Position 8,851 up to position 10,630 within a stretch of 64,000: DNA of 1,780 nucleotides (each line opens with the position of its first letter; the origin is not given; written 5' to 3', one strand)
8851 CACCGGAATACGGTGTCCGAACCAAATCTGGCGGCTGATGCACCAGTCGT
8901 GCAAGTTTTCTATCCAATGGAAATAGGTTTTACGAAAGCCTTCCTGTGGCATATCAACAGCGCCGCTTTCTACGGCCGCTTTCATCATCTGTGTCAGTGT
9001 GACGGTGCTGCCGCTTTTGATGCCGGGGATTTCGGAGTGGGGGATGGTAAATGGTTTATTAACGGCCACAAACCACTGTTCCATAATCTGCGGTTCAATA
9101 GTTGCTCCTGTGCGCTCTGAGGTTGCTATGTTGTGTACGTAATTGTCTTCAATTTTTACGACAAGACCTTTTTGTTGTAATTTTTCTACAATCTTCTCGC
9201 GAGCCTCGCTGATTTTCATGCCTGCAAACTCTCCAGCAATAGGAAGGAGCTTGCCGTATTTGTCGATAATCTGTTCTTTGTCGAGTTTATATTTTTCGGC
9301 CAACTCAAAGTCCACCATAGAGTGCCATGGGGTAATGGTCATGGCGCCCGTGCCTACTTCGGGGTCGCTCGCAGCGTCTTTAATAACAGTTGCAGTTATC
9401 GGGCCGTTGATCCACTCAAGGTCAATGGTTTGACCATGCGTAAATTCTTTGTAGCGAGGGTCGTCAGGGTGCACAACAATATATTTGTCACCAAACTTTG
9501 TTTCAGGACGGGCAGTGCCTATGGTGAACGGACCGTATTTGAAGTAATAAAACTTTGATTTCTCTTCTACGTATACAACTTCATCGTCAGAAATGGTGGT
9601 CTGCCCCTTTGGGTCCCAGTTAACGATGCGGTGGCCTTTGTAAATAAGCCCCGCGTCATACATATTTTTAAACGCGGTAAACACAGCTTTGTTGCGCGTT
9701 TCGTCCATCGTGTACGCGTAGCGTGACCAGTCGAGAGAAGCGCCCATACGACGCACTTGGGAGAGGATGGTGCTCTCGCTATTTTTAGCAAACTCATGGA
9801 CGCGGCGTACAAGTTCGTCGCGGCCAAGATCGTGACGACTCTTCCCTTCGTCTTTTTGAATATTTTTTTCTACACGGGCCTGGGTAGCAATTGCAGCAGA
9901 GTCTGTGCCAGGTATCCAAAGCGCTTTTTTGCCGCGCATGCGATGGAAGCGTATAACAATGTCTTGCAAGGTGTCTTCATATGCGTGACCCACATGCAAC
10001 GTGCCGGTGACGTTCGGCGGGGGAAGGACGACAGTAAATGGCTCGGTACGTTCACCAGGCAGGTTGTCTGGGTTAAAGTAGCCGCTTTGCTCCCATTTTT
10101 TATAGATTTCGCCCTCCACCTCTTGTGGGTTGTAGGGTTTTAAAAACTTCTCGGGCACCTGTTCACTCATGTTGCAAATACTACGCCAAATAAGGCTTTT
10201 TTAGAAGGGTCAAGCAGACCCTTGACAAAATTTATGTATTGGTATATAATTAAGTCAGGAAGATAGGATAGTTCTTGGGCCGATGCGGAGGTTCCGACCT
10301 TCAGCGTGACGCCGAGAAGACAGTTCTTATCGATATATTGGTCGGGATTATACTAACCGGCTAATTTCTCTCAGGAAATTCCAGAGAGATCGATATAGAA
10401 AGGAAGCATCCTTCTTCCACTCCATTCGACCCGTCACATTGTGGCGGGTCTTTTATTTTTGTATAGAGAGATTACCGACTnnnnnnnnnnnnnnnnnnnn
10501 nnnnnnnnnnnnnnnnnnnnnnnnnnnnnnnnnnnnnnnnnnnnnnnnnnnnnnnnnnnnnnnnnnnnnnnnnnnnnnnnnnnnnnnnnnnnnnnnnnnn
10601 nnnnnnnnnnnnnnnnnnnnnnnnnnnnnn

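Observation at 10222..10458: Orphan transcription unit: a perfect consensus promoter followed by a strong terminator with no ORF, as an sRNA candidate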

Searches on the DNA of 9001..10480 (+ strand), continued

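Call 72: search_rna_families(sources=[L083, L117, L099, L084, L074, L121, L046, L045, L057, L036, L010, L136, L118, L026, L115, L014, L013, L146, L145], threshold=gathering)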
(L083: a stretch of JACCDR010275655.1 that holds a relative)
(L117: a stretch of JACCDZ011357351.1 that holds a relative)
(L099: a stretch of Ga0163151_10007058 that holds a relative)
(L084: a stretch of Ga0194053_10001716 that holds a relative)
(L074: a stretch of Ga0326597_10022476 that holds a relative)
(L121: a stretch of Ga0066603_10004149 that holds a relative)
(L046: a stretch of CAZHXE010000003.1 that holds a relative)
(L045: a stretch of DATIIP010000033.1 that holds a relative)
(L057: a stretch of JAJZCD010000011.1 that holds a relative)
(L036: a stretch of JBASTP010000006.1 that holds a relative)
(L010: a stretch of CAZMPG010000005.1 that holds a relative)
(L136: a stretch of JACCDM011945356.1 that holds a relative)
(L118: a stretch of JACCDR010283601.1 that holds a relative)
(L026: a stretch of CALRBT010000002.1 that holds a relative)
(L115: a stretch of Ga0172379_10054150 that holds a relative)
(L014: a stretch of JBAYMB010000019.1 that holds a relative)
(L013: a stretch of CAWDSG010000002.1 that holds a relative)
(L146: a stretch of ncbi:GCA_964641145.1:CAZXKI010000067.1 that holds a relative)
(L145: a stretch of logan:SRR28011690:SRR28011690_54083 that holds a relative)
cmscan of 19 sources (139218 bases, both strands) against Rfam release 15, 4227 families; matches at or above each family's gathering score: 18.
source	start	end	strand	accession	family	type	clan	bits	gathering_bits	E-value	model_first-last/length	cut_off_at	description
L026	8497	8570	+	RF00005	tRNA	Gene; tRNA;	CL00001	72.8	29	1.2e-13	1-71/71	no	tRNA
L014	6616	6688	-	RF00005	tRNA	Gene; tRNA;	CL00001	72.2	29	1.7e-13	1-71/71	no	tRNA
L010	1699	1772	+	RF00005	tRNA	Gene; tRNA;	CL00001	71.1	29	3.4e-13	1-71/71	no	tRNA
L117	1074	1146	+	RF00005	tRNA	Gene; tRNA;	CL00001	70.9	29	3.8e-13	1-71/71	no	tRNA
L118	49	121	+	RF00005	tRNA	Gene; tRNA;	CL00001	70.9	29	3.8e-13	1-71/71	no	tRNA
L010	7769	7841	-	RF00005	tRNA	Gene; tRNA;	CL00001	70.2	29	6e-13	1-71/71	no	tRNA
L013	7519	7591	-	RF00005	tRNA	Gene; tRNA;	CL00001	69.6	29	8.8e-13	1-71/71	no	tRNA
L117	5877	5949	-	RF00005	tRNA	Gene; tRNA;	CL00001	68.1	29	2.2e-12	1-71/71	no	tRNA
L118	5865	5937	-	RF00005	tRNA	Gene; tRNA;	CL00001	68.1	29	2.2e-12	1-71/71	no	tRNA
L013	8534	8605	-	RF00005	tRNA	Gene; tRNA;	CL00001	67.1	29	4.3e-12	1-71/71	no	tRNA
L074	888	961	+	RF00005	tRNA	Gene; tRNA;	CL00001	66.8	29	5e-12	1-71/71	no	tRNA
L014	8113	8183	-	RF00005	tRNA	Gene; tRNA;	CL00001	62.2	29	9.8e-11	1-71/71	no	tRNA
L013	1892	1963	-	RF00005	tRNA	Gene; tRNA;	CL00001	62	29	1.1e-10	1-71/71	no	tRNA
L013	2029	2115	+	RF00005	tRNA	Gene; tRNA;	CL00001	57.8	29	1.5e-09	1-71/71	no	tRNA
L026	2333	2419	+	RF00005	tRNA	Gene; tRNA;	CL00001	55.1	29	8.5e-09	1-71/71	no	tRNA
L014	7042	7113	-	RF00005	tRNA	Gene; tRNA;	CL00001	54.2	29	1.5e-08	1-71/71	no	tRNA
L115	1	71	+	RF00005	tRNA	Gene; tRNA;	CL00001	53.7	29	2.1e-08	2-71/71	5'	tRNA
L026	1992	2063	-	RF00005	tRNA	Gene; tRNA;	CL00001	53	29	3.2e-08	1-71/71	no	tRNA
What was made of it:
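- Tried and rejected: None were found (call 72).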

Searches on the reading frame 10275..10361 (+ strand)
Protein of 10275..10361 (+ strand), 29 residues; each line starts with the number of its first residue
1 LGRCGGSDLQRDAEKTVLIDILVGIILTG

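Call 52: search_protein_families(library=pfam, proteins=[window:10275-10361:+], max_evalue=1)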
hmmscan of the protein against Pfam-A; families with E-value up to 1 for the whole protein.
seq(29 aa): 0 families

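Call 53: search_protein_families(library=padloc, proteins=[window:10275-10361:+], max_evalue=1)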
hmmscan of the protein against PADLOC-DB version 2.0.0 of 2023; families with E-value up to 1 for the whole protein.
seq(29 aa): 0 families
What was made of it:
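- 10275..10364 (+): 29-codon TTG ORF (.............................) with AGGA 6 nt upstream. Both the SD-like motif and the start codon lie inside helices. It has no Pfam or PADLOC hit (calls 52, 53).
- There is no Pfam or PADLOC match (calls 52, 53).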
